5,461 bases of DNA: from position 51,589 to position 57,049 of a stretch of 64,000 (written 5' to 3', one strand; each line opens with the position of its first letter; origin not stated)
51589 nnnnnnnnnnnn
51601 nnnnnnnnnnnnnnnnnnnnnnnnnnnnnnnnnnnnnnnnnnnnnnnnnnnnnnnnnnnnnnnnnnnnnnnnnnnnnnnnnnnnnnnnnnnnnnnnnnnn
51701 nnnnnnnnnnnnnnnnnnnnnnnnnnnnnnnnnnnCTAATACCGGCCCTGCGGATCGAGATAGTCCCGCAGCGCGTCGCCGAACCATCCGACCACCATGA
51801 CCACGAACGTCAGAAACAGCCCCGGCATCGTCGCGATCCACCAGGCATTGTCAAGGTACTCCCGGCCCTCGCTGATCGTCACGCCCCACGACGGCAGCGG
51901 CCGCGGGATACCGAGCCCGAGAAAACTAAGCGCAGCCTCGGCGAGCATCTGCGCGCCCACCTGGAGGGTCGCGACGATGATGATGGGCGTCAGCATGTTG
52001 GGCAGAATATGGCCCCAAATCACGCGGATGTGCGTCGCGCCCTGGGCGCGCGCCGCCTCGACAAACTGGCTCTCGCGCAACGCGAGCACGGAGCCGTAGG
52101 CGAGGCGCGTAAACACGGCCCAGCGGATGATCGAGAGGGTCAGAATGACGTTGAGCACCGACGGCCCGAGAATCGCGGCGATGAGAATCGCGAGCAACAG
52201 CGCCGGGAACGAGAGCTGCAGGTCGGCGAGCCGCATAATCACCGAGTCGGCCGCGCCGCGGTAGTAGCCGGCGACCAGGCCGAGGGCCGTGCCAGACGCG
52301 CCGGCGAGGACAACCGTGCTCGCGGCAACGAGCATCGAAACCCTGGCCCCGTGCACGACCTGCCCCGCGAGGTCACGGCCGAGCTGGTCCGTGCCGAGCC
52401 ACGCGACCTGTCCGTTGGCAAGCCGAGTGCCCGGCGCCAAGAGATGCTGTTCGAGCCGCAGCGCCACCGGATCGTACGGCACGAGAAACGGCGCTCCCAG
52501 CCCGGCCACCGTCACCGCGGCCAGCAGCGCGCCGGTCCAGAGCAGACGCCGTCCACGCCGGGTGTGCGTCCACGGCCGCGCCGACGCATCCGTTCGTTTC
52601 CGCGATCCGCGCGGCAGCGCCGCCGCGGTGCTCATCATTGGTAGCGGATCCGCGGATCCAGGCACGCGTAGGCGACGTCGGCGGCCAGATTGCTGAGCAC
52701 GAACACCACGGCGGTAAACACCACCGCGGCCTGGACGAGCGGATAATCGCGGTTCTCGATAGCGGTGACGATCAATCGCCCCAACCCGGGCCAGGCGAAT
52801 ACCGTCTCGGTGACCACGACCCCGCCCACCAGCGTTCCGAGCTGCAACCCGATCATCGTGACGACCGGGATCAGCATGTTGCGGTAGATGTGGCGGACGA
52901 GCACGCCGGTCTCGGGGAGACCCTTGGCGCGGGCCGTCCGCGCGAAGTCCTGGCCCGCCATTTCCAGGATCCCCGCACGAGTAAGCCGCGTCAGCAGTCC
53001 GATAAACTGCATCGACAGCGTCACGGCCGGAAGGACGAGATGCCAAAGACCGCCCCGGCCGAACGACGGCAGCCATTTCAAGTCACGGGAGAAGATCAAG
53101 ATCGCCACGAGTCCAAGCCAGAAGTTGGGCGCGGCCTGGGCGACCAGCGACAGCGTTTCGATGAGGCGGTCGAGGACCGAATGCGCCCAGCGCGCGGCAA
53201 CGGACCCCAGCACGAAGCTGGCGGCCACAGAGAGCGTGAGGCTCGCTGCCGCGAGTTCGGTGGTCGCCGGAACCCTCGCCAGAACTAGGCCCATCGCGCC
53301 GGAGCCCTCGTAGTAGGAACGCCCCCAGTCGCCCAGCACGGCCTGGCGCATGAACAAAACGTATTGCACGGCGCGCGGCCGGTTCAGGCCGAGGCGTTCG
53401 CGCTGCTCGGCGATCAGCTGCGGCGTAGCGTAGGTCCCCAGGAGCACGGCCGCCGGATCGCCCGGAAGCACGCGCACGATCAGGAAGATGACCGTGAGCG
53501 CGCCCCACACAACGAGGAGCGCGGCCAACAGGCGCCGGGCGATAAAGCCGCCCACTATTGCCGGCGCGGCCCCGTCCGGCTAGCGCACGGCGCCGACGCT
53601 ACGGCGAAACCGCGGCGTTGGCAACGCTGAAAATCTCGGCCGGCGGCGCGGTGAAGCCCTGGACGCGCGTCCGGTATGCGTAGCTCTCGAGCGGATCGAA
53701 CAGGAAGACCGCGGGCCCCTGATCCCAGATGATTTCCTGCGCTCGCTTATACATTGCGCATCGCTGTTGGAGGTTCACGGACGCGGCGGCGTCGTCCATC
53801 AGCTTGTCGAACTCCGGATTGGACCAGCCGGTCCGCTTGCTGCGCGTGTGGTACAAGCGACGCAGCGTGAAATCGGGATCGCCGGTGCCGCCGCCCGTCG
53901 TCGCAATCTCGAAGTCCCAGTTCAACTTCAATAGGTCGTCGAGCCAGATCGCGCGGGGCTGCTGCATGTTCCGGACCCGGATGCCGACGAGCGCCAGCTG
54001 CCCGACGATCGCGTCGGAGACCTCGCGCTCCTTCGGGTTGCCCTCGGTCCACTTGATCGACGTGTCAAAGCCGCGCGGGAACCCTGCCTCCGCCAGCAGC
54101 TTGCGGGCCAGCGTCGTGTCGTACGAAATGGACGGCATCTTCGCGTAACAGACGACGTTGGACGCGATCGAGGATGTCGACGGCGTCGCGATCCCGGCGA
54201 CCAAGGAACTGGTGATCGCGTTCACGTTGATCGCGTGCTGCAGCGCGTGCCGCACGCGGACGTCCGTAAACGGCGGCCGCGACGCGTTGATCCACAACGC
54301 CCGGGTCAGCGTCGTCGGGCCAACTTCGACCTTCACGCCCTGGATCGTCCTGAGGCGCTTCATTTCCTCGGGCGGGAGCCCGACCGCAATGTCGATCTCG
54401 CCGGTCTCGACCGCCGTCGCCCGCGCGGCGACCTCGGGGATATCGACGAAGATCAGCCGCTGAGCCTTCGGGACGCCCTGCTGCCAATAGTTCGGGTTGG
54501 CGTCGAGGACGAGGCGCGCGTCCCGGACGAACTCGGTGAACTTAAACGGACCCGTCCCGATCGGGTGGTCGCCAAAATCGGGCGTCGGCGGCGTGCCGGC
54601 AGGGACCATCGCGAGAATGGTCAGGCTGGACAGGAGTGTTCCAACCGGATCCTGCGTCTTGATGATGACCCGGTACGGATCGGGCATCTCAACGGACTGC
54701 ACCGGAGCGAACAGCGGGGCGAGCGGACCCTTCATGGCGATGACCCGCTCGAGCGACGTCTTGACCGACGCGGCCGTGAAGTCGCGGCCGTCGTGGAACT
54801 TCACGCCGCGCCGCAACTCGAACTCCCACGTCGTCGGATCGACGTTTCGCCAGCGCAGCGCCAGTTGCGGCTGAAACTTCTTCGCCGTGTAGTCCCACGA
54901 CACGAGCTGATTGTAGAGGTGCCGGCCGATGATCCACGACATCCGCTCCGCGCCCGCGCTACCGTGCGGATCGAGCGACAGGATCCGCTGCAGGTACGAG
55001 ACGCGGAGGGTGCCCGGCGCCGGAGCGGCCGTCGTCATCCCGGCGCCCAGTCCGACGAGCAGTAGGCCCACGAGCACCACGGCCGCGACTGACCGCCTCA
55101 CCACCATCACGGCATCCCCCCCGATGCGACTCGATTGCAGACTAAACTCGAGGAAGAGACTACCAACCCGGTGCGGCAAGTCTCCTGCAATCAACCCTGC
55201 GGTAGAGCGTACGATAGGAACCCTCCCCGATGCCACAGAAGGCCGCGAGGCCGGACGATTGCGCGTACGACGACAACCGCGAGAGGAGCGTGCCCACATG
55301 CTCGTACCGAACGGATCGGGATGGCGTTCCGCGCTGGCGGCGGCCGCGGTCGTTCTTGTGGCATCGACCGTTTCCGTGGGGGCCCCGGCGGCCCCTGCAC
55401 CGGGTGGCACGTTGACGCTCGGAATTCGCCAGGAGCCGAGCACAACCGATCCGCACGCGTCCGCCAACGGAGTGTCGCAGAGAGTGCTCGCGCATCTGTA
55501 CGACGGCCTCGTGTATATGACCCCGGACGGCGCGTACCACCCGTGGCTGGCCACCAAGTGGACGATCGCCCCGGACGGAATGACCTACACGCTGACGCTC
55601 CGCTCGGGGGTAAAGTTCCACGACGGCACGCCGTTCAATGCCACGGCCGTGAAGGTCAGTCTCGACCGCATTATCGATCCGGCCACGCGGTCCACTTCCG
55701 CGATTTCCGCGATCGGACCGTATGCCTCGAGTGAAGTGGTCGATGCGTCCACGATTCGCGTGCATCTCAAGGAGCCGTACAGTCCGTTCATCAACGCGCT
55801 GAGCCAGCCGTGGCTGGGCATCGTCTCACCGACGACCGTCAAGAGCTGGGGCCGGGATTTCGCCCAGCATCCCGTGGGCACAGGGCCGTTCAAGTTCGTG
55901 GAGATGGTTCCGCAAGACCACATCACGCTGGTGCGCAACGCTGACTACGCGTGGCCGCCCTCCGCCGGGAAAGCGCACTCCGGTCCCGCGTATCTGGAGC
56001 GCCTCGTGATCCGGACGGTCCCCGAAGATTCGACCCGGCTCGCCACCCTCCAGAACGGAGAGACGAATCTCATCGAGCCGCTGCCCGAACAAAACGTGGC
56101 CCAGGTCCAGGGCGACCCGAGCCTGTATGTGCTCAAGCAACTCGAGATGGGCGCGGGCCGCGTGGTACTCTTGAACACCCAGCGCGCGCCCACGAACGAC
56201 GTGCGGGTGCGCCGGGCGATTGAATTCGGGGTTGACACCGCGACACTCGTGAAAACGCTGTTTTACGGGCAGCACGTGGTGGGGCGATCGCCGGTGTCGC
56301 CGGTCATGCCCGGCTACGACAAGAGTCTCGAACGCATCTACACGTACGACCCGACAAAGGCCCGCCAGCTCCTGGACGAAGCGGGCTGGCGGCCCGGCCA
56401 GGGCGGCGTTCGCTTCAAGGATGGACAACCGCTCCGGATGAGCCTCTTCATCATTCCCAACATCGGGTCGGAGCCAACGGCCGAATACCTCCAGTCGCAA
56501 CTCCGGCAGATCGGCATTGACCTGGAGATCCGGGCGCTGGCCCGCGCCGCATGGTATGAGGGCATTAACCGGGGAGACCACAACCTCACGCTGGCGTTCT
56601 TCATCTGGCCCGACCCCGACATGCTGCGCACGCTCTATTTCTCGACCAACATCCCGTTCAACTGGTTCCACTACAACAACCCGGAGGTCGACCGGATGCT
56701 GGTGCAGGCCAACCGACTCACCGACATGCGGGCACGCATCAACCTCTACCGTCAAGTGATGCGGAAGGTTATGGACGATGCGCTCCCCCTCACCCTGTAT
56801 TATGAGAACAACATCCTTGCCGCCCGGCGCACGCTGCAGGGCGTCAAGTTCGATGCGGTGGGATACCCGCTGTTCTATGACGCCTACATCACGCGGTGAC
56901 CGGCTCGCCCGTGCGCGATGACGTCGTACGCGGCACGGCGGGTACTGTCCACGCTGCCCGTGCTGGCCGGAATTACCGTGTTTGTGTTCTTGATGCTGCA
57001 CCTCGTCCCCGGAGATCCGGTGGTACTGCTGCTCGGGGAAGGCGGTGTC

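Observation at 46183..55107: Second PrpD-centred cassette: enolase-superfamily enzyme, PrpD, ACC-deaminase-fold PLP enzyme, RraA-type aldolase and Gfo/Idh/MocA behind a Dpp-type importer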

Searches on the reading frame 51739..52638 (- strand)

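Call 4: search_protein_families(library=pfam, proteins=[window:51739-52638:-])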
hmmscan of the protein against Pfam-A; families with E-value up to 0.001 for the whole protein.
seq(300 aa): 1 family
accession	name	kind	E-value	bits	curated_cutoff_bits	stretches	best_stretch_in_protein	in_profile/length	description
PF00528.27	BPD_transp_1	-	7.1e-30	104.5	26.4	1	116-297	1-181/184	Binding-protein-dependent transport system inner membrane component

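Call 5: search_protein_families(library=ncbifam, proteins=[window:51739-52638:-])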
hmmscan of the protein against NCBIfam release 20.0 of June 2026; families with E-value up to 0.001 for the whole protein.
seq(300 aa): 23 families
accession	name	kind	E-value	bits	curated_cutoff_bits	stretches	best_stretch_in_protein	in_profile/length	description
NF045474.1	Opp2C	equivalog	8.1e-75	251.4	300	1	54-295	1-236/236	nickel transporter permease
NF045476.1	Opp4C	equivalog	5e-71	239.2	350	1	36-297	20-278/278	oligopeptide ABC transporter permease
NF045473.1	Opp1C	equivalog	3e-70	236.7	350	1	35-297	10-266/267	nickel/cobalt ABC transporter permease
TIGR02790.1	nickel_nikC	equivalog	3.4e-69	233.3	358.45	1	38-295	7-258/258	nickel ABC transporter permease subunit NikC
NF007376.0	PRK09881.1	equivalog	1.8e-65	220.9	434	1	14-297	14-292/298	D,D-dipeptide ABC transporter permease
NF007738.0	PRK10417.1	equivalog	5.3e-64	216.4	335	1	35-297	14-270/277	nickel ABC transporter permease subunit NikC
NF011662.0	PRK15082.1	equivalog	7.4e-61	206.1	484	1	21-297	28-299/303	glutathione ABC transporter permease GsiD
NF008160.0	PRK10913.1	equivalog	1e-57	195.9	483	1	38-297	38-297/300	dipeptide ABC transporter permease DppC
NF047573.1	opine_perm_CntC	exception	4.8e-53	180.2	440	1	37-297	16-270/271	staphylopine uptake ABC transporter permease subunit CntC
NF045475.1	Opp3C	equivalog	5e-50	170.5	450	1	79-298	108-327/328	oligopeptide ABC transporter permease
NF011935.0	PRK15406.1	equivalog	5.4e-47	161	433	1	78-299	81-302/302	oligopeptide ABC transporter permease OppC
NF011691.0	PRK15111.1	equivalog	9.1e-33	114.1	379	1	47-292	44-289/296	putrescine export ABC transporter permease SapC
NF043080.1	MMSYN1_0166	equivalog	4.6e-27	94.8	370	1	77-297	81-304/307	oligopeptide ABC transporter permease OppC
NF011596.0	PRK15021.1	subfamily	2.5e-22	79.4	439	1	78-297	120-338/341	microcin C ABC transporter permease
NF045470.1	Opp2B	equivalog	3e-11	43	350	1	89-230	82-238/300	nickel ABC transporter permease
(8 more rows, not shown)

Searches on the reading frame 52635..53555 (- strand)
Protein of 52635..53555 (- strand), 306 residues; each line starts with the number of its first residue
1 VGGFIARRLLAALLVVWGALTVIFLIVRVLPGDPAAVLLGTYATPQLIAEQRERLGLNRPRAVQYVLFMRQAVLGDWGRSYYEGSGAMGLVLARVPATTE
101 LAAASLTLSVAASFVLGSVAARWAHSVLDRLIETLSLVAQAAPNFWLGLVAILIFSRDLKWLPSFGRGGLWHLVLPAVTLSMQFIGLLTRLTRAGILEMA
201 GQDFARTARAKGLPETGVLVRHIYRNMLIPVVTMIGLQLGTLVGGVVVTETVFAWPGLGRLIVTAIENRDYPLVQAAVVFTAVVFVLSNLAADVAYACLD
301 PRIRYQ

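Call 4: search_protein_families(library=pfam, proteins=[window:52635-53555:-])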
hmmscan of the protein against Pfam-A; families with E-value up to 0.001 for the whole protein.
window:52635-53555:- (306 aa): 2 families
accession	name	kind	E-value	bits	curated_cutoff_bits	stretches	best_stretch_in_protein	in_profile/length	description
PF00528.27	BPD_transp_1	-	6.7e-41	140.5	26.4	1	114-304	2-183/184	Binding-protein-dependent transport system inner membrane component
PF19300.4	BPD_transp_1_N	-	5.2e-11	43.2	23.8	1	3-76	3-76/114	Binding-prot-dependent transport system membrane comp, N-term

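Call 5: search_protein_families(library=ncbifam, proteins=[window:52635-53555:-])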
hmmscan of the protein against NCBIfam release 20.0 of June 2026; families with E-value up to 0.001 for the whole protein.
window:52635-53555:- (306 aa): 17 families
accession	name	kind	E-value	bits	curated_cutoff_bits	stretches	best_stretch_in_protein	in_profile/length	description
NF045470.1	Opp2B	equivalog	8.1e-95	317.5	350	1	8-304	1-300/300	nickel ABC transporter permease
TIGR02789.1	nickel_nikB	equivalog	4.9e-83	279.1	447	1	1-304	1-307/314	nickel ABC transporter permease subunit NikB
NF007677.0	PRK10352.1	equivalog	6e-83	278.5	433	1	1-305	1-308/314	nickel ABC transporter permease subunit NikB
NF045469.1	Opp1B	equivalog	3.6e-79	266.4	380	1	1-304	1-307/307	nickel/cobalt ABC transporter permease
NF011661.0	PRK15081.1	equivalog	3.8e-73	246.6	463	1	4-306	4-306/306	glutathione ABC transporter permease GsiC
NF045472.1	Opp4B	equivalog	2.6e-71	240.5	450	1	4-304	4-319/319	oligopeptide ABC transporter permease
NF008161.0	PRK10914.1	equivalog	2.8e-56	191.1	590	2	170-305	202-337/339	dipeptide ABC transporter permease DppB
NF045471.1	Opp3B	equivalog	2.6e-55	188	480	1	1-305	1-304/308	oligopeptide ABC transporter permease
NF007008.0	PRK09471.1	equivalog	3.1e-54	184.5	388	1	3-305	3-306/306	oligopeptide ABC transporter permease OppB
NF011690.0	PRK15110.1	equivalog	5.4e-38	131.2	432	2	170-301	180-311/321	putrescine export ABC transporter permease SapB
NF011712.0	PRK15133.1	subfamily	1.1e-31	110.1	445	1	44-305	82-361/364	microcin C ABC transporter permease YejB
NF043081.1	MMSYN1_0165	equivalog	9e-30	103.9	350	1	93-305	173-386/388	oligopeptide ABC transporter permease OppB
NF045474.1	Opp2C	equivalog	1.5e-06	28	300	1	91-243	31-172/236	nickel transporter permease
NF045476.1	Opp4C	equivalog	2.9e-06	26.7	350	1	102-259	83-222/278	oligopeptide ABC transporter permease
NF045473.1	Opp1C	equivalog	4.7e-05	22.9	350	1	101-259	73-212/267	nickel/cobalt ABC transporter permease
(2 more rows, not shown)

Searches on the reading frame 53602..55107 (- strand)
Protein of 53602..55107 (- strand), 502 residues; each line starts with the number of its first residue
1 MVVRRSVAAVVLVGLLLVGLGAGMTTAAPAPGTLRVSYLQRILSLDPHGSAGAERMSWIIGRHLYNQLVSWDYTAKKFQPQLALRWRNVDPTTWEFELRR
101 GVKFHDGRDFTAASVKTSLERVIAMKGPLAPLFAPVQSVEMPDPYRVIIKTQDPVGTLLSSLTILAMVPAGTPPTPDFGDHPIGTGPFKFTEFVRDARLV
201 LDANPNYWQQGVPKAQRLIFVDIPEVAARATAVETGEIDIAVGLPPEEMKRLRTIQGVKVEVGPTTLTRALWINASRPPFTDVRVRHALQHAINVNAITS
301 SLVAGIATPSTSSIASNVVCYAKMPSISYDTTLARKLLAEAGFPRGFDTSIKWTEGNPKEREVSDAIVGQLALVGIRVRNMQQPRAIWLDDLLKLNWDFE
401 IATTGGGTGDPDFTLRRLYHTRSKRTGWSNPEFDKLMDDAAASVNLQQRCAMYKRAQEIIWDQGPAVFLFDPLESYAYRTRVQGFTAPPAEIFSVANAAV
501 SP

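Call 4: search_protein_families(library=pfam, proteins=[window:53602-55107:-])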
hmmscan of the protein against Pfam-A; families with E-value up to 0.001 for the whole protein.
seq(502 aa): 1 family
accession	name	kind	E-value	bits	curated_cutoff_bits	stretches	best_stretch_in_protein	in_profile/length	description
PF00496.27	SBP_bac_5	-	4.2e-81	273.3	32.4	1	77-423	1-365/368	Bacterial extracellular solute-binding proteins, family 5 Middle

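Call 5: search_protein_families(library=ncbifam, proteins=[window:53602-55107:-])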
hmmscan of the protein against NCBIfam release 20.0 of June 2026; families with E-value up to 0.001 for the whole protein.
seq(502 aa): 11 families
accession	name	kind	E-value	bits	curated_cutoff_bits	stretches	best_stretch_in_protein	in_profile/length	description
NF011942.0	PRK15413.1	equivalog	8e-53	179.9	594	1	24-499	20-510/512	glutathione ABC transporter substrate-binding protein GsiB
NF045468.1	Opp5A_nikA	equivalog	9.5e-50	169.5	600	1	75-497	54-484/488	nickel ABC transporter substrate-binding protein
TIGR02294.1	nickel_nikA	equivalog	3.7e-39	134.6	393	1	37-464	11-465/501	nickel ABC transporter substrate-binding protein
NF043070.1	DppA_dipep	equivalog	5.4e-36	124.2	1005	2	159-489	186-523/535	dipeptide ABC transporter periplasmic-binding protein DppA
NF045467.1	Opp4A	equivalog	4.5e-31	107.7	650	2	180-488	205-544/556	oligopeptide ABC transporter substrate-binding protein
NF011689.0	PRK15109.1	equivalog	6.1e-31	107.7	560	1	181-489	211-527/547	ABC transporter substrate-binding protein SapA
NF011684.0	PRK15104.1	equivalog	8e-27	94.1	947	2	183-469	212-508/543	oligopeptide ABC transporter substrate-binding protein OppA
TIGR04028.1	SBP_KPN_01854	hypoth_equivalog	5.9e-24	84.5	468.5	1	181-487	161-495/509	TIGR04028 family ABC transporter substrate-binding protein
NF047575.1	opine_bind_CntA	exception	7.4e-24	84.2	800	1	34-358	39-375/535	staphylopine-dependent metal ABC transporter substrate-binding lipoprotein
NF010149.0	PRK13626.1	equivalog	1.1e-18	67.3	476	1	33-193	121-276/552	HTH-type transcriptional regulator SgrR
NF007287.0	PRK09755.1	equivalog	2.6e-12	46.4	1098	1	186-322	210-344/535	ABC transporter substrate-binding protein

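Call 27: search_solved_structures(query=window:53602-55107:-, max_evalue=1e-25)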
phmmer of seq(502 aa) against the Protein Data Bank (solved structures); distinct sequences matched with E-value up to 1e-25: 30.
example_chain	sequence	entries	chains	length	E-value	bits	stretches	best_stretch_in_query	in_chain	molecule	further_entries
5u4o_A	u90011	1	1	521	5.1e-56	193.4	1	29-465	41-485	ABC transporter substrate-binding protein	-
1uqw_A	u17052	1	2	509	3.1e-46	161.1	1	41-498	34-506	PUTATIVE BINDING PROTEIN YLIB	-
8upi_A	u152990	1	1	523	1.1e-42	149.4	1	30-379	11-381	Peptide ABC transporter substrate-binding protein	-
5f1q_A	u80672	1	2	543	1.2e-37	132.8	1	158-490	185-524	Periplasmic dipeptide transport protein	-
4qfk_H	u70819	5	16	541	4.8e-37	130.8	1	178-498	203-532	ABC transporter periplasmic peptide-binding protein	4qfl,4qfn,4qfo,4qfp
1dpp_A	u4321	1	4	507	6.1e-36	127.2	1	157-490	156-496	DIPEPTIDE BINDING PROTEIN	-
8z1y_F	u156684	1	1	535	6.3e-36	127.1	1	157-490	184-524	Dipeptide-binding protein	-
8z1z_F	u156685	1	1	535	7.8e-36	126.8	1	157-490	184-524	Dipeptide-binding protein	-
3m8u_A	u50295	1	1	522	1.5e-35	125.8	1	61-489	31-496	Heme-binding protein A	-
1dpe_A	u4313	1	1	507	3.1e-35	124.8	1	157-490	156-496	DIPEPTIDE-BINDING PROTEIN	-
6hlx_A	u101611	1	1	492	4.6e-35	124.3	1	67-490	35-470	AgaA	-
3tpa_A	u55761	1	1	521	1.1e-34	123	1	168-489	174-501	Heme-binding protein A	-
6ofq_A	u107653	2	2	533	2.1e-31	112.2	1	177-487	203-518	Heme-binding protein A / AI-2 binding protein A | Heme-binding protein A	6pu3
6tfq_A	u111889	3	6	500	2.5e-31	111.9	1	42-482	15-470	ABC transporter substrate-binding protein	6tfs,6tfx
4zec_A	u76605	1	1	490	8.2e-31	110.2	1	77-482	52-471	ABC transporter, substrate binding protein (Agrocinopines A and B)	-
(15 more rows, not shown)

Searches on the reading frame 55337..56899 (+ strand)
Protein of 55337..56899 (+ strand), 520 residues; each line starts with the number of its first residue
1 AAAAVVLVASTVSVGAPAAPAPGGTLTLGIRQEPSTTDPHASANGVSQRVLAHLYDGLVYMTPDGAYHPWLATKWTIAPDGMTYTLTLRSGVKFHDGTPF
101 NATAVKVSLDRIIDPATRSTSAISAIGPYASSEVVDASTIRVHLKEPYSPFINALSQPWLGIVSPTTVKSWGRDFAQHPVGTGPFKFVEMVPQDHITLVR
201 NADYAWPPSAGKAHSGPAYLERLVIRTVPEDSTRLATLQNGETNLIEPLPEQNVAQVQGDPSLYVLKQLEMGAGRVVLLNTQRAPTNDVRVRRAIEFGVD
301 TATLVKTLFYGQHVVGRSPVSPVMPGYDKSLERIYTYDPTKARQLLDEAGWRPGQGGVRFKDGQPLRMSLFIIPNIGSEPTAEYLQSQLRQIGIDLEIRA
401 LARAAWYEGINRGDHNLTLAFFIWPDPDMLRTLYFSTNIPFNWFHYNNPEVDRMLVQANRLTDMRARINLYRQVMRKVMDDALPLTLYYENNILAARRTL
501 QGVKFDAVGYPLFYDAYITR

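Call 20: search_protein_families(library=pfam, proteins=[window:55337-56899:+])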
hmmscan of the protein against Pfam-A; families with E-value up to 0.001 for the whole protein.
window:55337-56899:+ (520 aa): 1 family
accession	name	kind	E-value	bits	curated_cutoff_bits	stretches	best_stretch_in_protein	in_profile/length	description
PF00496.27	SBP_bac_5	-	4.9e-92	309.3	32.4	1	67-436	2-362/368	Bacterial extracellular solute-binding proteins, family 5 Middle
